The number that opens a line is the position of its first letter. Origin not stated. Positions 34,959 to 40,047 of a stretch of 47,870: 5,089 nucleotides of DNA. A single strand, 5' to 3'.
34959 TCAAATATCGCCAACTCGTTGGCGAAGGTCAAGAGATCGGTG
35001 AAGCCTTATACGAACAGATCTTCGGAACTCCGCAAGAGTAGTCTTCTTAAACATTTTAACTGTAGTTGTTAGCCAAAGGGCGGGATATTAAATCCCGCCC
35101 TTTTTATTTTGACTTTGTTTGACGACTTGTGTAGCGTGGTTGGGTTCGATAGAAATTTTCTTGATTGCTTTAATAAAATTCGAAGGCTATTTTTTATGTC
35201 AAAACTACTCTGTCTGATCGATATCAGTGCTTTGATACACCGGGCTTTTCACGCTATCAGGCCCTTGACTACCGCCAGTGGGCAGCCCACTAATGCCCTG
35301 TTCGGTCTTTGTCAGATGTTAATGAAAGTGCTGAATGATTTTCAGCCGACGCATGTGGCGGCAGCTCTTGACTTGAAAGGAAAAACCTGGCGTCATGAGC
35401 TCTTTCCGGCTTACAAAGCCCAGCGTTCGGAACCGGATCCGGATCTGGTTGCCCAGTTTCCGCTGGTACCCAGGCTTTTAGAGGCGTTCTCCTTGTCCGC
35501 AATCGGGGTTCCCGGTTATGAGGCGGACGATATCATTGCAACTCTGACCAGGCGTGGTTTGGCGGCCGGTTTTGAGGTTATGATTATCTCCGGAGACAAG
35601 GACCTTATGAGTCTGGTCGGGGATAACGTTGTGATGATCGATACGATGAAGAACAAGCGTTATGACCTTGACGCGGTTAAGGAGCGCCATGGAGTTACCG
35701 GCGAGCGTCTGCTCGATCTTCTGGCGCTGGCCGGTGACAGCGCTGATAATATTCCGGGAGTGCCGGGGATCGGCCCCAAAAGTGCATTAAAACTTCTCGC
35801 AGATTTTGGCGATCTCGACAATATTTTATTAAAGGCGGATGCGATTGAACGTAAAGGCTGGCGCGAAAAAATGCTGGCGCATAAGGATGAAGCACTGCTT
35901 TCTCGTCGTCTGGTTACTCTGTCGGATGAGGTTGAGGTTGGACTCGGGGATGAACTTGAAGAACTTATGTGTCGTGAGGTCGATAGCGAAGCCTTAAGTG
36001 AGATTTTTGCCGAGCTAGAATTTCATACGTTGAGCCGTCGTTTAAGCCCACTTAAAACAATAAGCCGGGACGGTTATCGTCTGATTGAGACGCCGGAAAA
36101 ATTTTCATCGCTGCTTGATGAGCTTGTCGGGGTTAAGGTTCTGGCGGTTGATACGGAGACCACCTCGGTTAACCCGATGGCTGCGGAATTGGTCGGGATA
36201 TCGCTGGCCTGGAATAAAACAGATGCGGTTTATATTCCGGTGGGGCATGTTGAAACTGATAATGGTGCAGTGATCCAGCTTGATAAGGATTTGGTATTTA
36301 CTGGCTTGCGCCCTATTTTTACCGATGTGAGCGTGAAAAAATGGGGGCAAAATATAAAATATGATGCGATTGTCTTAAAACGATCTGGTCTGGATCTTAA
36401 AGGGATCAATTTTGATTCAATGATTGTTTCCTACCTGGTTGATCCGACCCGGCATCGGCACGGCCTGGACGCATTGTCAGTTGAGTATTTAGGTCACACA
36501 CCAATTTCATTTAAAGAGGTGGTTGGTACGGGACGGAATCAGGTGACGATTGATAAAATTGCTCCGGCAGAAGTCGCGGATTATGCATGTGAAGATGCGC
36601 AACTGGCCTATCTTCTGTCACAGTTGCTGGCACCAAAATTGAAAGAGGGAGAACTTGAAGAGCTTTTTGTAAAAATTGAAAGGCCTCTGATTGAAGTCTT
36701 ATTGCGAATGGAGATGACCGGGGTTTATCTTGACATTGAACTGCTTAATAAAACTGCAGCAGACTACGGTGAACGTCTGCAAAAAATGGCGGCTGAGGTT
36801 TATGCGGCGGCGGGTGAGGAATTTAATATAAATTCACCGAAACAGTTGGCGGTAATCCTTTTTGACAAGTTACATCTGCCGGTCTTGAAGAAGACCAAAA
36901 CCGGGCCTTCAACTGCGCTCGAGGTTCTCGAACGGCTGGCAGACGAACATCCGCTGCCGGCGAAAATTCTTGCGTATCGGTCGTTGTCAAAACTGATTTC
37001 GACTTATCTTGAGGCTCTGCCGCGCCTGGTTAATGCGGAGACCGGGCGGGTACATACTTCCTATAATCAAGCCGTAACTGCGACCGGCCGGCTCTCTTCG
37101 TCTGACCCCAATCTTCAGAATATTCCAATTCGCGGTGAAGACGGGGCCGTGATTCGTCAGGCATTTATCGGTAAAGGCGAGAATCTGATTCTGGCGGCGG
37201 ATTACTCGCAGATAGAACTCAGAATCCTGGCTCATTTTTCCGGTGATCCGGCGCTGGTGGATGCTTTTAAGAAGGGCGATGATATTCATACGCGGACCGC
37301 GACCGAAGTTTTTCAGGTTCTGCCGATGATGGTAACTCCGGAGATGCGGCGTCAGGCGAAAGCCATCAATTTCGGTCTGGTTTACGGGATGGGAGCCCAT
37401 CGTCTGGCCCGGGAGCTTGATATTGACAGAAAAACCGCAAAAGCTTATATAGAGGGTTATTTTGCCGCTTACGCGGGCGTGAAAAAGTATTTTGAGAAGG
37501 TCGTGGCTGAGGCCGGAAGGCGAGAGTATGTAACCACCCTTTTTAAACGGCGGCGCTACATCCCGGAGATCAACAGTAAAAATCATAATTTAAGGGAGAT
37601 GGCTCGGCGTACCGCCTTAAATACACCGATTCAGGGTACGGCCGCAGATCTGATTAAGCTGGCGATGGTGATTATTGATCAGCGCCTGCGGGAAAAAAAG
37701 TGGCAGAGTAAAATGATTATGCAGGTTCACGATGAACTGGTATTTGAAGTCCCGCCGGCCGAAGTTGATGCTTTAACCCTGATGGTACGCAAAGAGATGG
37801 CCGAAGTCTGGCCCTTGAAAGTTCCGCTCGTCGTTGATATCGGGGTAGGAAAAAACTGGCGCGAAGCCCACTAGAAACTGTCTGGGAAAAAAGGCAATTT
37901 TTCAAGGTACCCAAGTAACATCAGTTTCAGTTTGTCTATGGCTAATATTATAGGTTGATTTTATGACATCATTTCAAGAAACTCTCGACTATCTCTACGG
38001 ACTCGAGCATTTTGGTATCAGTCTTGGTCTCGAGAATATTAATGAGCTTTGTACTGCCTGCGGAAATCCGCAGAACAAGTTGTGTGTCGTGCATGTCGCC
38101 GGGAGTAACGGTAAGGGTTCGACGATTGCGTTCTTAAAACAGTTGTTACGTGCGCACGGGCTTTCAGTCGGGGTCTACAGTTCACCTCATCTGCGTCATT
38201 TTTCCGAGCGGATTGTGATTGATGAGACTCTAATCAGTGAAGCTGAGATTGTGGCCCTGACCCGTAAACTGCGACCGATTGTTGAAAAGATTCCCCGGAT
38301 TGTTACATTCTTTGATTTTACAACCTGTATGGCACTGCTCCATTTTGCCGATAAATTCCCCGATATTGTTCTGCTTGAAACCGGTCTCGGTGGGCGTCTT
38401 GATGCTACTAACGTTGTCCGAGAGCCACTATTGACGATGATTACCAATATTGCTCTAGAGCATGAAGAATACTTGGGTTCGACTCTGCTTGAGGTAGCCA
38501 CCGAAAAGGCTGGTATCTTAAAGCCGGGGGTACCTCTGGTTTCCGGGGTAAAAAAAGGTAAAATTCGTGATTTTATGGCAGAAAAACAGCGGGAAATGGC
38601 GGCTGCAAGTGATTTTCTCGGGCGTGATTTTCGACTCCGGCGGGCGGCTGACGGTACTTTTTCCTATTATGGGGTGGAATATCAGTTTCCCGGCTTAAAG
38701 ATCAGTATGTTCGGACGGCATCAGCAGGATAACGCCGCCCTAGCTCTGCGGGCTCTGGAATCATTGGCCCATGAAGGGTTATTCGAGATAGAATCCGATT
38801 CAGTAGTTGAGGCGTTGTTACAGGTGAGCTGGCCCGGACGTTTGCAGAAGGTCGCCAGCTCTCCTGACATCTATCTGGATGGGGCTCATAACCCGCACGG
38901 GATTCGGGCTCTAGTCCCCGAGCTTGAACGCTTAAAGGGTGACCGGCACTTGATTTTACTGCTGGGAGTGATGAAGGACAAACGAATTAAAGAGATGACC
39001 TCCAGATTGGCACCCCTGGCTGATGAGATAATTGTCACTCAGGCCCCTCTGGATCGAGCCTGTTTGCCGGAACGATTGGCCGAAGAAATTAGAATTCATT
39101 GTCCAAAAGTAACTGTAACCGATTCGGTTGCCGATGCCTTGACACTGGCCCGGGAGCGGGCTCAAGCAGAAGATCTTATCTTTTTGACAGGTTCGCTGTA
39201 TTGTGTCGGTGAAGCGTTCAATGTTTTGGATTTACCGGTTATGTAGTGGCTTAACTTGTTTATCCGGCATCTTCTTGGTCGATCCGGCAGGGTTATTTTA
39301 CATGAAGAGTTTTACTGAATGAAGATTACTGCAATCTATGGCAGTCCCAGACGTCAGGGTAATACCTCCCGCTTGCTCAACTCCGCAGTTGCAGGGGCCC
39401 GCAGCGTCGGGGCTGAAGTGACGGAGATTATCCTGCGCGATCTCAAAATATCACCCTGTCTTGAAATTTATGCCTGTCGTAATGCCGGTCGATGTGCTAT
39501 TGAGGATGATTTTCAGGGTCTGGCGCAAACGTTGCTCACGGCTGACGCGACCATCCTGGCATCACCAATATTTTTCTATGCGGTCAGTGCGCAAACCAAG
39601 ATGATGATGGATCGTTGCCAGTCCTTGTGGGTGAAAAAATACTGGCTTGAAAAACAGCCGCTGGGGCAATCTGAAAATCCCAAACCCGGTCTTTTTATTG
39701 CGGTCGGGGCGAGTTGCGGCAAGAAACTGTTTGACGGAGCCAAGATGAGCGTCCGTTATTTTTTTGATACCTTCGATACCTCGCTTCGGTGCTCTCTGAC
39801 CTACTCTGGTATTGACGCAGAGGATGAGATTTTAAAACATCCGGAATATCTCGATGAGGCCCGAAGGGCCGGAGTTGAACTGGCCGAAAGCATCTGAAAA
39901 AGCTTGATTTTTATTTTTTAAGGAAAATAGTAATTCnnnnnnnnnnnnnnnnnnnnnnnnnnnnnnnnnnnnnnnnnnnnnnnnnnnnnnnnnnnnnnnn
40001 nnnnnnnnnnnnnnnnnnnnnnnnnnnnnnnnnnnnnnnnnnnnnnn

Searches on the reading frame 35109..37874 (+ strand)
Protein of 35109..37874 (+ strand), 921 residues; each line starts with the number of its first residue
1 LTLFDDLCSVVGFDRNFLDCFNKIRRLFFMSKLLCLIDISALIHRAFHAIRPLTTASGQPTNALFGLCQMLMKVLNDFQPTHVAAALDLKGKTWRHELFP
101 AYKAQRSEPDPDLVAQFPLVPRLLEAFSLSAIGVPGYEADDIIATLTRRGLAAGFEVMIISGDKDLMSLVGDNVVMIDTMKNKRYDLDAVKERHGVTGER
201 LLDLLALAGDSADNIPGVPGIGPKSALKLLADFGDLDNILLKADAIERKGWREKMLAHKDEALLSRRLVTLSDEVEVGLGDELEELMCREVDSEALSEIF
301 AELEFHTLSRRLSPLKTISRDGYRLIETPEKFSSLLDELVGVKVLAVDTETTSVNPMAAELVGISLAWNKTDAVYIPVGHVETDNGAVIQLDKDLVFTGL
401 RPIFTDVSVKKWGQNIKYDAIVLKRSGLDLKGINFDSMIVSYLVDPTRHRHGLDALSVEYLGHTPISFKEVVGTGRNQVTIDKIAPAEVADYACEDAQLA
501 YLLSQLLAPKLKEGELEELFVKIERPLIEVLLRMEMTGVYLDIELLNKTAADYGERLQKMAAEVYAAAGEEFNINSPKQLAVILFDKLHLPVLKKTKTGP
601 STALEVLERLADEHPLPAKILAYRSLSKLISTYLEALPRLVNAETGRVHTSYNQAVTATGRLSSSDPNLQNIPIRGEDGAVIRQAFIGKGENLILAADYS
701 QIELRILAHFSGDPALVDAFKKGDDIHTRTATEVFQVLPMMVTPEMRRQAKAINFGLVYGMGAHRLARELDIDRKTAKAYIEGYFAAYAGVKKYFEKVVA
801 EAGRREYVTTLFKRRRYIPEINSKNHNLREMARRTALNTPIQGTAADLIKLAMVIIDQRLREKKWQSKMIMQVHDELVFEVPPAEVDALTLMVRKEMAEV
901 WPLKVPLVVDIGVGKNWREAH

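Call 76: search_protein_families(library=pfam, proteins=[window:35109-37874:+], max_evalue=0.00001)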
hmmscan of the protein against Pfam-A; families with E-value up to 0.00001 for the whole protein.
window:35109-37874:+ (921 aa): 5 families
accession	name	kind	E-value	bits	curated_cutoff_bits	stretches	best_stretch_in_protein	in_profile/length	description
PF00476.26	DNA_pol_A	-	1.6e-163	544.5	34.3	1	545-919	3-381/381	DNA polymerase family A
PF02739.22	5_3_exonuc_N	-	5.8e-52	176.1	34.3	1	34-194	2-163/164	5'-3' exonuclease, N-terminal resolvase-like domain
PF01367.25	5_3_exonuc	-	3.3e-27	95.3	40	1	196-292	1-95/97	5'-3' exonuclease, C-terminal SAM fold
PF01612.26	DNA_pol_A_exo1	-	3.3e-26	92.6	23.6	1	323-511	1-172/173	3'-5' exonuclease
PF22619.2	DNA_polI_exo1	-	1.9e-10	41.1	27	1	381-463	21-103/140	DNA polymerase I, ribonuclease H-like domain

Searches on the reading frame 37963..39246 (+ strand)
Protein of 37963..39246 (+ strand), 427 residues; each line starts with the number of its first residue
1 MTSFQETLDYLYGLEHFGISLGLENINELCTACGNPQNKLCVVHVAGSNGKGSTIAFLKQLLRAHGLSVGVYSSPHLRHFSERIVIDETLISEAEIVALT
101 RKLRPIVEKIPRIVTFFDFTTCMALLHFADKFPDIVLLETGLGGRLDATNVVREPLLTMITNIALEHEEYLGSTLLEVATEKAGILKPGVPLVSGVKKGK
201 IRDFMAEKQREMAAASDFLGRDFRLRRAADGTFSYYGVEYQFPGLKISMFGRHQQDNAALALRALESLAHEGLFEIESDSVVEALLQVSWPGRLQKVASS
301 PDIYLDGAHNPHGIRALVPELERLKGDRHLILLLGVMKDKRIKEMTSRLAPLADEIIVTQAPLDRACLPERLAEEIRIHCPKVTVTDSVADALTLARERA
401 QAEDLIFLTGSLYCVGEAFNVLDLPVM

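Call 4: search_protein_families(library=ncbifam, proteins=[window:37963-39246:+])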
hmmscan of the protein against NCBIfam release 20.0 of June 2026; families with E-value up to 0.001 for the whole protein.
window:37963-39246:+ (427 aa): 18 families
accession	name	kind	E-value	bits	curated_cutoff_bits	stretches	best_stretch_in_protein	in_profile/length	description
TIGR01499.1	folC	subfamily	5.9e-110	368.4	162.65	1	23-420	1-398/400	bifunctional protein FolC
NF047860.1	Tet-DihydfolSynFolCMyb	equivalog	1.5e-70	238.4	700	1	22-421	45-462/468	bifunctional tetrahydrofolate synthase/dihydrofolate synthase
NF008101.0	PRK10846.1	equivalog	3e-63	214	360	1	7-423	16-415/422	bifunctional tetrahydrofolate synthase/dihydrofolate synthase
TIGR01085.1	murE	subfamily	2.6e-17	62.9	257.3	2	245-410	278-445/472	UDP-N-acetylmuramyl-tripeptide synthetase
NF001124.0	PRK00139.1-2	equivalog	1.8e-15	56.7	476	1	218-410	271-466/500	UDP-N-acetylmuramoyl-L-alanyl-D-glutamate--2,6-diaminopimelate ligase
NF008896.0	PRK11929.1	equivalog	3.6e-15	54.9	1023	2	210-410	268-472/965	bifunctional UDP-N-acetylmuramoyl-L-alanyl-D-glutamate--2,6-diaminopimelate ligase MurE/UDP-N-acetylmuramoyl-tripeptide--D-alanyl-D-alanine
NF001126.0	PRK00139.1-4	equivalog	5.1e-13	48.4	373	2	33-106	97-167/486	UDP-N-acetylmuramoyl-L-alanyl-D-glutamate--2,6-diaminopimelate ligase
NF010628.0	PRK14022.1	equivalog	1.5e-09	37.2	536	1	213-410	257-454/483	UDP-N-acetylmuramoyl-L-alanyl-D-glutamate--L-lysine ligase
TIGR01143.1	murF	subfamily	2.2e-09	36.8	288.6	1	133-338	126-335/418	UDP-N-acetylmuramoyl-tripeptide--D-alanyl-D-alanine ligase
TIGR02068.2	cya_phycin_syn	equivalog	8.7e-09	33.9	850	1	289-408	718-846/862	cyanophycin synthetase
NF001130.0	PRK00139.2-4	equivalog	1.8e-08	33.6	715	1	247-410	319-484/516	UDP-N-acetylmuramoyl-L-alanyl-D-glutamate--2,6-diaminopimelate ligase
NF053645.1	pMurC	equivalog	3e-08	32.8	560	1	269-327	331-391/492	pseudomurein biosynthesis peptide ligase pMurC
NF001129.0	PRK00139.2-3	equivalog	1.1e-06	27.5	762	0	229-329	296-395/517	UDP-N-acetylmuramoyl-L-alanyl-D-glutamate--2,6-diaminopimelate ligase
NF010623.0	PRK14016.1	subfamily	2.3e-06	26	877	0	300-408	732-848/871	cyanophycin synthetase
NF053648.1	pMurE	equivalog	1.8e-05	23.7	600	0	157-332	192-358/464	pseudomurein biosynthesis peptide ligase pMurE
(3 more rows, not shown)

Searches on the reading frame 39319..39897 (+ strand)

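Call 4: search_protein_families(library=ncbifam, proteins=[window:39319-39897:+])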
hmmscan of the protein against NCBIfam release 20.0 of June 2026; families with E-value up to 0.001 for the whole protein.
window:39319-39897:+ (192 aa): 5 families
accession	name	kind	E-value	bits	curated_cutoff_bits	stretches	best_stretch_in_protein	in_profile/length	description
TIGR03567.1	FMN_reduc_SsuE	equivalog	5.3e-05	23.2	164.05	1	3-98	2-89/171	NADPH-dependent FMN reductase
NF007280.0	PRK09739.1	equivalog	0.0006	19.5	162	1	1-100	4-105/199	NAD(P)H oxidoreductase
NF002999.0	PRK03767.1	equivalog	0.00083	19.2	141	0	13-110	12-105/200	NAD(P)H:quinone oxidoreductase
TIGR01755.1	flav_wrbA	equivalog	0.0009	19.3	132.5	0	13-112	11-106/197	NAD(P)H:quinone oxidoreductase type IV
NF007859.0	PRK10569.1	equivalog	0.00097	18.9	225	0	1-98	1-90/191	NADPH-dependent FMN reductase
